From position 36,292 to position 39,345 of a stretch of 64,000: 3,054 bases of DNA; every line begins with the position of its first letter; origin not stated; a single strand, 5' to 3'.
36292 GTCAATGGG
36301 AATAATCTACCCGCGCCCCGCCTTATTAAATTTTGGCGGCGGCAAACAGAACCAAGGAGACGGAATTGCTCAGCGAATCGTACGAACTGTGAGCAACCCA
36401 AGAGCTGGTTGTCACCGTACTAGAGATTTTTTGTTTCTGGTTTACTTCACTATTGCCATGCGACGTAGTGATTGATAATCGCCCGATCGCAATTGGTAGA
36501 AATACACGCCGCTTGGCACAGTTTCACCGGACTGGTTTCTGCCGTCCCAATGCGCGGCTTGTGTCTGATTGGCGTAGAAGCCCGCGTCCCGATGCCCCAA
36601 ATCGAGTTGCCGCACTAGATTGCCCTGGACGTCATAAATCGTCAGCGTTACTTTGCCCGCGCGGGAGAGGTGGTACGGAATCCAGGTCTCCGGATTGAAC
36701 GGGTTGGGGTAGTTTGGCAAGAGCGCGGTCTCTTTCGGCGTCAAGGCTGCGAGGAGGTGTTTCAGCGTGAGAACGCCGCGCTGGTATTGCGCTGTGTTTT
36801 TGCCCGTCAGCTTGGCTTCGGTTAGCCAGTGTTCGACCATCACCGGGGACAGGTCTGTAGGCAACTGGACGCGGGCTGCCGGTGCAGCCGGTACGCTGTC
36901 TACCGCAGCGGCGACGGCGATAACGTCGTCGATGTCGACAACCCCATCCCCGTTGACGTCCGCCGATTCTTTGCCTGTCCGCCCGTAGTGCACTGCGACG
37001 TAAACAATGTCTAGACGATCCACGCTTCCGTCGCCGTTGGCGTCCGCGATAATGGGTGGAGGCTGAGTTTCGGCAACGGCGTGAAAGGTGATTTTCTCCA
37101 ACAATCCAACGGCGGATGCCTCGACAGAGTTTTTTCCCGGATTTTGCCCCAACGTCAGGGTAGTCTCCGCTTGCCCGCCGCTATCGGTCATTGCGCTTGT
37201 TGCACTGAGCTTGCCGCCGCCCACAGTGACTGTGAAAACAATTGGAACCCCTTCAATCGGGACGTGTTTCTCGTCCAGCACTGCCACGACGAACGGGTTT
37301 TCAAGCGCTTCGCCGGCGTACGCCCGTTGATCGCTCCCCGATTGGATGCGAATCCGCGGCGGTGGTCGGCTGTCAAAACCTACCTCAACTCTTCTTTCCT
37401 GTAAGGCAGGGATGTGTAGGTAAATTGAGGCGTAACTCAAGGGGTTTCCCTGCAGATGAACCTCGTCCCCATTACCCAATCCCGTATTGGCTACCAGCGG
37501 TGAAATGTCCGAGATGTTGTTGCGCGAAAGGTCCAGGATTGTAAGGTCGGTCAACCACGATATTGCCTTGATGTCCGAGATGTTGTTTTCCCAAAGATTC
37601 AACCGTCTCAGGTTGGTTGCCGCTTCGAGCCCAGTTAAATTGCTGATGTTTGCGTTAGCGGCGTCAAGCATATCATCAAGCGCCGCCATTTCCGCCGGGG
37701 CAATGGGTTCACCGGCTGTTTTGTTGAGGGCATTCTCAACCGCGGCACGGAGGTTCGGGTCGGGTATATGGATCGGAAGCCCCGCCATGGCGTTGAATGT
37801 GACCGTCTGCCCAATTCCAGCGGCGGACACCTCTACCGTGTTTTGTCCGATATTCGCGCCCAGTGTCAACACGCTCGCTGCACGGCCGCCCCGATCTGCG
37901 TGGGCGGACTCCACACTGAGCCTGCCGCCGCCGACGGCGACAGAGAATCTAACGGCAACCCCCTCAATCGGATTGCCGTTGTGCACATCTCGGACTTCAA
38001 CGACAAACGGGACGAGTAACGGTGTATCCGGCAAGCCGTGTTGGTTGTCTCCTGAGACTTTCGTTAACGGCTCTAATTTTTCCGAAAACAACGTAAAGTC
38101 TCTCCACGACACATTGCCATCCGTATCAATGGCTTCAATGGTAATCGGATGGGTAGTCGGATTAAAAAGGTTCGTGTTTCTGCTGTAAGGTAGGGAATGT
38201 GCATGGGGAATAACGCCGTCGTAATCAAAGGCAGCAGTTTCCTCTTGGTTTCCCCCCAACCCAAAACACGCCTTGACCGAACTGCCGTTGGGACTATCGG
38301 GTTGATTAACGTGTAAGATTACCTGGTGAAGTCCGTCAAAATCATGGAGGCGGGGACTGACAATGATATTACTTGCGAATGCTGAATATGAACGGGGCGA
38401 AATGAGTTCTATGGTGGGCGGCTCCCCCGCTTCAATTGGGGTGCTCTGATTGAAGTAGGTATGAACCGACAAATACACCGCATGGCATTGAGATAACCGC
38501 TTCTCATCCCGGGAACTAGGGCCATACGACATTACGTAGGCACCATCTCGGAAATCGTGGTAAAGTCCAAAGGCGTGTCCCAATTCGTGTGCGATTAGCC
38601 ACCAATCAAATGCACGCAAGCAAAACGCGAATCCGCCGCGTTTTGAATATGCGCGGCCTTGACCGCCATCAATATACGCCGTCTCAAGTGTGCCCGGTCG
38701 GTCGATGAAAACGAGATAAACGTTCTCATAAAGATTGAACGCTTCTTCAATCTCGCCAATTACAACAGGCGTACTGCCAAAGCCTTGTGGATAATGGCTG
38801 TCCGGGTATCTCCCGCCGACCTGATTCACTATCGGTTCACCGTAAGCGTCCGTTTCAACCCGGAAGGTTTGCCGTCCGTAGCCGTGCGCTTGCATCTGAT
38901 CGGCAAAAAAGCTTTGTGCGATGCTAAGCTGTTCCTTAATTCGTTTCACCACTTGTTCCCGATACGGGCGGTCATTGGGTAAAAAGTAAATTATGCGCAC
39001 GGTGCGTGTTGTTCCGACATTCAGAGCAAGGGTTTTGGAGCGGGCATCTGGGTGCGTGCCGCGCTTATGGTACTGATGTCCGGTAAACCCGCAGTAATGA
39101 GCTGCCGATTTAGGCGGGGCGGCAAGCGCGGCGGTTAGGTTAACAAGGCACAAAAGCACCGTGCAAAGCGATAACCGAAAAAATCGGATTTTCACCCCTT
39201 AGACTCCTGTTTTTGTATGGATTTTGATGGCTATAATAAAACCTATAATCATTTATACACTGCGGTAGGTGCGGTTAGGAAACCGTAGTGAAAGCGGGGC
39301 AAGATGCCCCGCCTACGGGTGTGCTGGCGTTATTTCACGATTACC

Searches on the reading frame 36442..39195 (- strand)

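Call 24: search_protein_families(library=pfam, proteins=[window:36442-39195:-])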
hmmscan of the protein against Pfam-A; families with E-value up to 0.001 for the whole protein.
window:36442-39195:- (917 aa): 13 families
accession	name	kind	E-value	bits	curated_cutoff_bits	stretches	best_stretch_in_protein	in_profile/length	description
PF02369.22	Big_1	-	2.1e-15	57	34.9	2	623-695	9-80/93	Bacterial Ig-like domain (group 1)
PF13860.13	FlgD_ig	-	3.2e-10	40.3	27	1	844-901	20-72/79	FlgD Ig-like domain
PF12799.13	LRR_4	-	1.3e-08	35.2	27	1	527-567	1-42/44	Leucine Rich repeats (2 copies)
PF12044.14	Metallopep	-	1.8e-06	27.2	27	1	80-121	125-166/427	Putative peptidase family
PF09134.16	Invasin_D3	-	9.5e-06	26.5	33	0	399-469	26-97/98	Invasin, domain 3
PF00404.24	Dockerin_1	-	1.1e-05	26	22.9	1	718-761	3-52/57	Dockerin type I domain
PF18962.6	Por_Secre_tail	-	1.4e-05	25.7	27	1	829-914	2-74/75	Secretion system C-terminal sorting domain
PF13855.12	LRR_8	-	1.9e-05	24.8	27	1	527-566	1-42/61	Leucine rich repeat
PF13583.11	Reprolysin_4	-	0.00015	21.9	22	1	171-221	109-159/203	Metallo-peptidase family M12B Reprolysin-like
PF13688.12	Reprolysin_5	-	0.00016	22.4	27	1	195-227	139-171/196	Metallo-peptidase family M12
PF13585.12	CHU_C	-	0.00018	22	27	1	848-904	28-72/86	CHU_C Type IX secretion signal domain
PF23952.1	LRR_EndoS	-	0.00039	21.1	27.9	1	477-546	1-62/116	Endo-beta-N-acetylglucosaminidase EndoS LRR domain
PF13620.12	CarboxypepD_reg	-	0.0004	21.1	32.3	0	401-465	6-63/82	Carboxypeptidase regulatory-like domain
